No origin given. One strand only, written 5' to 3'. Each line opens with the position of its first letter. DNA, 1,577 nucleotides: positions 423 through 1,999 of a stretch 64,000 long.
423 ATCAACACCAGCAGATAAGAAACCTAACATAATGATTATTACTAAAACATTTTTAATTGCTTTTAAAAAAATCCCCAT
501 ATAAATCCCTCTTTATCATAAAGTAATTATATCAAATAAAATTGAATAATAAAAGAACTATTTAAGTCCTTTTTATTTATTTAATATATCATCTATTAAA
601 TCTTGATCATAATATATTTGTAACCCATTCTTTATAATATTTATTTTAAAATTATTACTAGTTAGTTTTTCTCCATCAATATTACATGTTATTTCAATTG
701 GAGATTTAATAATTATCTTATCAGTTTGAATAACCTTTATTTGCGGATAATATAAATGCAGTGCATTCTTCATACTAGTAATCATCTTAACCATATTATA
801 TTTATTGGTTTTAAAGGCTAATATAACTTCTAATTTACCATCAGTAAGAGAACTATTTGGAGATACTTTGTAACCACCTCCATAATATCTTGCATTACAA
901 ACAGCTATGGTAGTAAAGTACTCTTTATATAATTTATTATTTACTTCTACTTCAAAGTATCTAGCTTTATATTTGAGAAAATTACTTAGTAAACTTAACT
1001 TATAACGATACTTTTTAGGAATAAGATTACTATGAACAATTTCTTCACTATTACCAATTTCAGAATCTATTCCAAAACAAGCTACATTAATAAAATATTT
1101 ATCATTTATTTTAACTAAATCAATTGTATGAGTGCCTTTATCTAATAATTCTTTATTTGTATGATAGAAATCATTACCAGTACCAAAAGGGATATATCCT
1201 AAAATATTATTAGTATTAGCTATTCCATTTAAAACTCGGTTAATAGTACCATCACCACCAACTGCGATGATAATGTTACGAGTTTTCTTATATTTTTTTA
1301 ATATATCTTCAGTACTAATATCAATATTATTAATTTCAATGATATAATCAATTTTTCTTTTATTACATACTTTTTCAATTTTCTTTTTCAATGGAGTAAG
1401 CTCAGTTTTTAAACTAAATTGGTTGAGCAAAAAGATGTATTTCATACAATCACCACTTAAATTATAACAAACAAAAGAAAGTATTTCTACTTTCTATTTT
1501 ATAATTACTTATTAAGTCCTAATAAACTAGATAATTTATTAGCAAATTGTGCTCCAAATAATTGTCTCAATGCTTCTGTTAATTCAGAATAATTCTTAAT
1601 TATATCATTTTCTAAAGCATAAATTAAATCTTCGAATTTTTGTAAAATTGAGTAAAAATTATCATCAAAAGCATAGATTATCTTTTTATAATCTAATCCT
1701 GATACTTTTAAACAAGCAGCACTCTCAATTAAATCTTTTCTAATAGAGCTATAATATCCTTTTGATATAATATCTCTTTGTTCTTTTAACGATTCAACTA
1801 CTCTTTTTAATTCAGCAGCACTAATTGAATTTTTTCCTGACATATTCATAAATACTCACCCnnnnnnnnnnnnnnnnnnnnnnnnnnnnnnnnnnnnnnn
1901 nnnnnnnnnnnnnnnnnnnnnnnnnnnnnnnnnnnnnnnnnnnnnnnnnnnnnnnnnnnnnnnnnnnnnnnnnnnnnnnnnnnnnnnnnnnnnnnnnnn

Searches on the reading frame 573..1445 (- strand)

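Call 3: search_protein_families(library=pfam, proteins=[window:573-1445:-], max_evalue=1)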
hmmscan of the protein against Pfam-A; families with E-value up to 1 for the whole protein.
window:573-1445:- (290 aa): 4 families
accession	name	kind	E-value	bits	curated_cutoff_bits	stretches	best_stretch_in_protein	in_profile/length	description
PF19279.4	YegS_C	-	1.3e-22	80.7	27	1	124-277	5-156/158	YegS C-terminal NAD kinase beta sandwich-like domain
PF00781.29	DAGK_cat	-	5.8e-17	61.9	23.6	1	3-96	2-98/125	Diacylglycerol kinase catalytic domain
PF01513.26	NAD_kinase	-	0.00087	20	25.5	1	33-83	59-101/130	ATP-NAD kinase N-terminal domain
PF21728.3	PADR1_N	-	0.14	13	25.7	1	15-47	14-46/60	PADR1, N-terminal helical domain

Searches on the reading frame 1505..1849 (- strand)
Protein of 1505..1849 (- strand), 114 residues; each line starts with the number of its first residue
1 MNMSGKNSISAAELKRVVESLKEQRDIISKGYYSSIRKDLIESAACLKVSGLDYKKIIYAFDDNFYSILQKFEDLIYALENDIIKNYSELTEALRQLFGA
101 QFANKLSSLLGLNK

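Call 3: search_protein_families(library=pfam, proteins=[window:1505-1849:-], max_evalue=1)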
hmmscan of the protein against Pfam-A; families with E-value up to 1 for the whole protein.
window:1505-1849:- (114 aa): 1 family
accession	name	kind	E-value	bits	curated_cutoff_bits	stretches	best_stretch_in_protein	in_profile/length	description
PF14973.11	TINF2_N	-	0.042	14.6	29.4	1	33-110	59-131/149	TERF1-interacting nuclear factor 2 N-terminus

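Call 4: search_protein_families(library=ncbifam, proteins=[window:1505-1849:-], max_evalue=1)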
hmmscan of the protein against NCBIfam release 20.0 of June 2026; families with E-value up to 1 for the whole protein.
window:1505-1849:- (114 aa): 1 family
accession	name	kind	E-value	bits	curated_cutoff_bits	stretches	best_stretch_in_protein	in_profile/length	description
NF047469.2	UVExpRegProtLA1448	equivalog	0.034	14.3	100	1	4-25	10-31/77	LA_1448 family UV-C exposure upregulated protein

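Call 41: find_homologous_proteins(query=window:1505-1849:-, max_evalue=0.001)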
Query window:1505-1849:- (114 aa): 2 proteins with E <= 0.001 among 9 candidates.
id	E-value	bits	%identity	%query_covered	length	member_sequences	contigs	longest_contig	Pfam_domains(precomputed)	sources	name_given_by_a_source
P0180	1.6e-62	226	98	100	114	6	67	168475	-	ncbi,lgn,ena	-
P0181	1.4e-61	223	97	100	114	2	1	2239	-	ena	-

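Call 53: search_solved_structures(query=A4, max_evalue=10, show_alignments=1)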
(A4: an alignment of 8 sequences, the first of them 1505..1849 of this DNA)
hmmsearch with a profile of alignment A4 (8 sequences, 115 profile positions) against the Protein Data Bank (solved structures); distinct sequences matched with E-value up to 10: 33.
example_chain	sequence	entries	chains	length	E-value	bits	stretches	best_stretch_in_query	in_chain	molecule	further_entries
6o35_A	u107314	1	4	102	0.031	17.5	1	35-90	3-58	de novo designed WSHC8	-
5zvm_A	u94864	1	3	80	0.052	16.8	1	19-81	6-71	Spike glycoprotein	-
8f5h_A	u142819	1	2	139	0.055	16.7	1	12-78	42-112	S2hlx_EX_19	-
4tql_A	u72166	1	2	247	0.075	16.3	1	15-77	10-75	Three helix bundle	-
1wyy_A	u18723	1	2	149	0.083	16.2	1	19-87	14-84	E2 Glycoprotein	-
7wxz_A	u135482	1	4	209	0.1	15.9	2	21-81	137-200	Spike protein S2'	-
2bez_C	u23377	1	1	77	0.12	15.7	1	21-82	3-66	Spike glycoprotein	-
2gts_A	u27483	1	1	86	0.13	15.5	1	7-83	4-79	hypothetical protein HP0062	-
6e6a_B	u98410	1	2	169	0.14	15.4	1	43-106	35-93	Inclusion membrane protein A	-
3fx7_A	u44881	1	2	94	0.16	15.3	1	7-83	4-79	Putative uncharacterized protein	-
6e7e_A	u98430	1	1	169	0.16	15.2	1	44-106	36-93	Inclusion membrane protein A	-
7zr2_A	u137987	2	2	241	0.17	15.1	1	21-80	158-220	Spike protein S2',Chimeric protein mimic of SARS-CoV-2 Spike HR1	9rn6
8fjg_A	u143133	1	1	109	0.21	14.8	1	29-75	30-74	H12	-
7cot_A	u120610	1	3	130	0.31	14.3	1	20-82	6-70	Spike glycoprotein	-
3ros_A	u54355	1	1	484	0.37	14.1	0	42-69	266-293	NAD-dependent aldehyde dehydrogenase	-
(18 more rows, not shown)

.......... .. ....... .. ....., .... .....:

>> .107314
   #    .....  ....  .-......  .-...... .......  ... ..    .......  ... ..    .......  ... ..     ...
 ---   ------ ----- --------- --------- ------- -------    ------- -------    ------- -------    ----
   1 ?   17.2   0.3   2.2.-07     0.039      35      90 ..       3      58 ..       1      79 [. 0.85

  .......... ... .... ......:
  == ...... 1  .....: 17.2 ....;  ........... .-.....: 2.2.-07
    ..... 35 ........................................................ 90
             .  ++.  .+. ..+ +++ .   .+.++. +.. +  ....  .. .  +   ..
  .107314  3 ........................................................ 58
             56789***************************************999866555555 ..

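Call 54: search_protein_families(library=pfam, alignment_id=A4, max_evalue=1)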
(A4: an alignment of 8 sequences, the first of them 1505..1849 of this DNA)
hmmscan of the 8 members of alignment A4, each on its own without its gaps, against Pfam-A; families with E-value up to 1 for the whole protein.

A. member 1, window:1505-1849:- (114 aa): 1 family
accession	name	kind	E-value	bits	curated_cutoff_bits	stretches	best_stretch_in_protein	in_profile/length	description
PF14973.11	TINF2_N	-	0.042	14.6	29.4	1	33-110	59-131/149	TERF1-interacting nuclear factor 2 N-terminus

B. families by the number of members that match (of 8 scanned): 35 families (the first 25 are shown)
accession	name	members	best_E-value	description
PF08161.18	RRP12_HEAT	3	0.0068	Ribosomal RNA-processing protein 12, HEAT repeats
PF04513.17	Baculo_PEP_C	3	0.0071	Baculovirus polyhedron envelope protein, PEP, C terminus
PF14973.11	TINF2_N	2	0.042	TERF1-interacting nuclear factor 2 N-terminus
PF22481.1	DUF6985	2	0.047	Domain of unknown function (DUF6985)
PF06156.18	YabA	2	0.051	Initiation control protein YabA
PF10386.15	DUF2441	1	0.0013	Protein of unknown function (DUF2441)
PF19514.5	MobC_2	1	0.0019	MobC-like protein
PF13315.11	DUF4085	1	0.0059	Protein of unknown function (DUF4085)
PF07373.16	CAMP_factor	1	0.0064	CAMP factor (Cfa)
PF11279.13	DUF3080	1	0.0067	Protein of unknown function (DUF3080)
PF13405.12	EF-hand_6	1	0.0078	EF-hand domain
PF10824.14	T7SS_ESX_EspC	1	0.0083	Excreted virulence factor EspC, type VII ESX diderm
PF12161.14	HsdM_N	1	0.0099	HsdM N-terminal domain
PF06013.18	WXG100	1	0.01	Proteins of 100 residues with WXG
PF13202.12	EF-hand_5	1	0.011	EF hand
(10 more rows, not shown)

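Call 66: search_protein_representatives(alignment_id=A5)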
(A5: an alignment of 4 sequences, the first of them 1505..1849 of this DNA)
Query: 4 sequences, 114 profile positions. Proteins with E-value up to 0.001 (for the whole library): 169; up to 1e-10: 91; up to 1e-30: 1. The best 150 are listed.
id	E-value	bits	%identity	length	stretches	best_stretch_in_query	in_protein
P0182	1.3e-45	170.6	-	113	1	1-113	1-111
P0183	2.3e-29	118.2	-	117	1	1-112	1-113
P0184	2.7e-28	114.7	-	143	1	5-113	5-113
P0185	5.8e-28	113.7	-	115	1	2-112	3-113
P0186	5.6e-26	107.3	-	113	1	1-114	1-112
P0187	1.3e-25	106.1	-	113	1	1-113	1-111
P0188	3.1e-25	104.9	-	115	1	7-112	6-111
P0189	1.4e-24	102.8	-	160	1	3-112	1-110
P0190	2.8e-24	101.8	-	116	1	1-112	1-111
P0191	8.9e-23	97.0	-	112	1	1-114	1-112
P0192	9.5e-23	96.9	-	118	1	4-110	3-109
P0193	1.6e-21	92.9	-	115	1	1-113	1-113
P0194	1.9e-21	92.7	-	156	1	1-112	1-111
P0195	2.4e-21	92.4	-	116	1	1-113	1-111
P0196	4.1e-21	91.6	-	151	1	5-113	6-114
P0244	4.5e-14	68.9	-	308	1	7-112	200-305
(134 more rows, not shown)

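Call 70: find_encoding_contigs(protein=P0244, flank=8000, max_places=2)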
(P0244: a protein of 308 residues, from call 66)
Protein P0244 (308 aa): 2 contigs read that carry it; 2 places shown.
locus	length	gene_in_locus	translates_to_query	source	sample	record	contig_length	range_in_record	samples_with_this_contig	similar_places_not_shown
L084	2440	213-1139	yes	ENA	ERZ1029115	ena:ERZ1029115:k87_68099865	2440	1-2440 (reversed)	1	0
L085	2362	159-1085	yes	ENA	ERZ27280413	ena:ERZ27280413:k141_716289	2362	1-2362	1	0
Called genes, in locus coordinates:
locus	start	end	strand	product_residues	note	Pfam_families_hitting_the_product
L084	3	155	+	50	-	?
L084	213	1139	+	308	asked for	-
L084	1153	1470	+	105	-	PF06013:WXG100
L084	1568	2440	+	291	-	?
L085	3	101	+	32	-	?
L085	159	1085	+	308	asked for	-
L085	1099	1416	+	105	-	PF06013:WXG100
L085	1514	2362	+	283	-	?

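Call 75: predict_structure(alignment_id=A6)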
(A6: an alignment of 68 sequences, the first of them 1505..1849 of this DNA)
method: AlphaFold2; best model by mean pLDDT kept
length: 114 residues; sequences in the alignment: 68
mean_pLDDT: 83.2   pTM: 0.62
mean pLDDT of the five models: 83.2, 82.8, 81.4, 78.4, 74.5
residues with pLDDT >= 90: 54; 70-90: 42; 50-70: 14; < 50: 4
segments of 3 or more residues with pLDDT < 50: 1-4
pLDDT, mean of each block of 10 residues (from residue 1): 54 88 95 95 95 94 92 87 77 70 76 62
secondary structure, 60 per line:
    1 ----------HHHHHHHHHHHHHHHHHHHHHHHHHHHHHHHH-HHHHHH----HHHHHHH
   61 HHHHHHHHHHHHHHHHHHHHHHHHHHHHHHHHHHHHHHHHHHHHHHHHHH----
elements in order: H11-42 H44-49 H54-110

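Call 78: fold_search(model_id=the predicted structure, library=pdb)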
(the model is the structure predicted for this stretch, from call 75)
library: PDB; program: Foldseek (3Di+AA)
matches with E <= 10: 115; with E <= 0.001: 0
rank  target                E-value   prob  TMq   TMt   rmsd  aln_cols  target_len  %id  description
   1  8f2k_G                7.7e-01  0.28  0.29  0.32   8.6       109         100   17  Structure of yeast F1-ATPase determined with 100 micromolar cruentaren A (released 2023-04-05)
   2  3gwk_E                1.7e+00  0.28  0.36  0.41   7.6       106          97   16  Structure of the homodimeric WXG-100 family protein from Streptococcus agalactiae (released 2010-09-08)
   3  3fav_B                1.8e+00  0.54  0.38  0.55   4.4        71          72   17  Structure of the CFP10-ESAT6 complex from Mycobacterium tuberculosis (released 2009-11-24)
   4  4j7k_A                1.8e+00  0.30  0.37  0.42   6.5        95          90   18  The crystal structure of a secreted protein EsxB (Mutant E54Q) from Bacillus anthracis str. Sterne (released 2013-03-06)
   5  6zff_B                1.8e+00  0.25  0.39  0.37   9.7       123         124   19  Pyrococcus furiosus Rad50 coiled coils in rod configuration (released 2020-07-08)
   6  2vrz_A                1.9e+00  0.25  0.38  0.42   7.4       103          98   16  Structural analysis of homodimeric staphylococcal aureus EsxA (released 2008-08-26)
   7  6zff_A                1.9e+00  0.18  0.34  0.31  11.3       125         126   15  Pyrococcus furiosus Rad50 coiled coils in rod configuration (released 2020-07-08)
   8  4j11_A                2.0e+00  0.25  0.36  0.43   6.4        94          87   18  The crystal structure of a secreted protein ESXB (wild-type, in P21 space group) from Bacillus anthracis str. sterne (released 2013-02-13)
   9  4lws_A                2.4e+00  0.57  0.56  0.62   3.9       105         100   16  EsxA : EsxB (SeMet) hetero-dimer from Thermomonospora curvata (released 2015-02-04)
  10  4tko                  2.4e+00  0.18  0.36  0.18   7.1       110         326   24  Structure of the periplasmic adaptor protein EmrA (released 2014-07-09)
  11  4j41_A                2.5e+00  0.21  0.35  0.43   7.6        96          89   18  The crystal structure of a secreted protein EsxB (Mutant P67A) from Bacillus anthracis str. Sterne (released 2013-02-20)
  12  3gvm_B                2.5e+00  0.21  0.37  0.43   7.2       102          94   15  Structure of the homodimeric WXG-100 family protein from Streptococcus agalactiae (released 2010-09-08)
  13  3gwk_C                2.5e+00  0.16  0.34  0.37   6.5        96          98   12  Structure of the homodimeric WXG-100 family protein from Streptococcus agalactiae (released 2010-09-08)
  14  3o9o_B                2.9e+00  0.15  0.33  0.37   6.8        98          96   13  Crystal Structure of GBS1074, an Esat-6 homologue from Group B Streptococcus (released 2010-11-10)
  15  3fav_D                3.0e+00  0.63  0.51  0.71   4.2        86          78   15  Structure of the CFP10-ESAT6 complex from Mycobacterium tuberculosis (released 2009-11-24)
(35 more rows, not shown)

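Call 82: search_protein_families(library=pfam, proteins=[L084:1153-1470:+], max_evalue=0.05)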
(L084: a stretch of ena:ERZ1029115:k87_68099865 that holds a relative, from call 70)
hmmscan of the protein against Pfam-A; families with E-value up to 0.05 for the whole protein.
L084:1153-1470:+ (105 aa): 3 families
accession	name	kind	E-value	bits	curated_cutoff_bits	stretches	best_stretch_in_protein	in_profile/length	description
PF06013.18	WXG100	-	1.9e-07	31.7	27.3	1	14-94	7-86/86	Proteins of 100 residues with WXG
PF20669.3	Exo70_N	-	0.026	15.2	23.9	1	31-103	9-80/83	Exocyst complex component Exo70 N-terminal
PF12455.13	Dynactin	-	0.03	14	25.6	1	4-104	160-265/286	Dynein associated protein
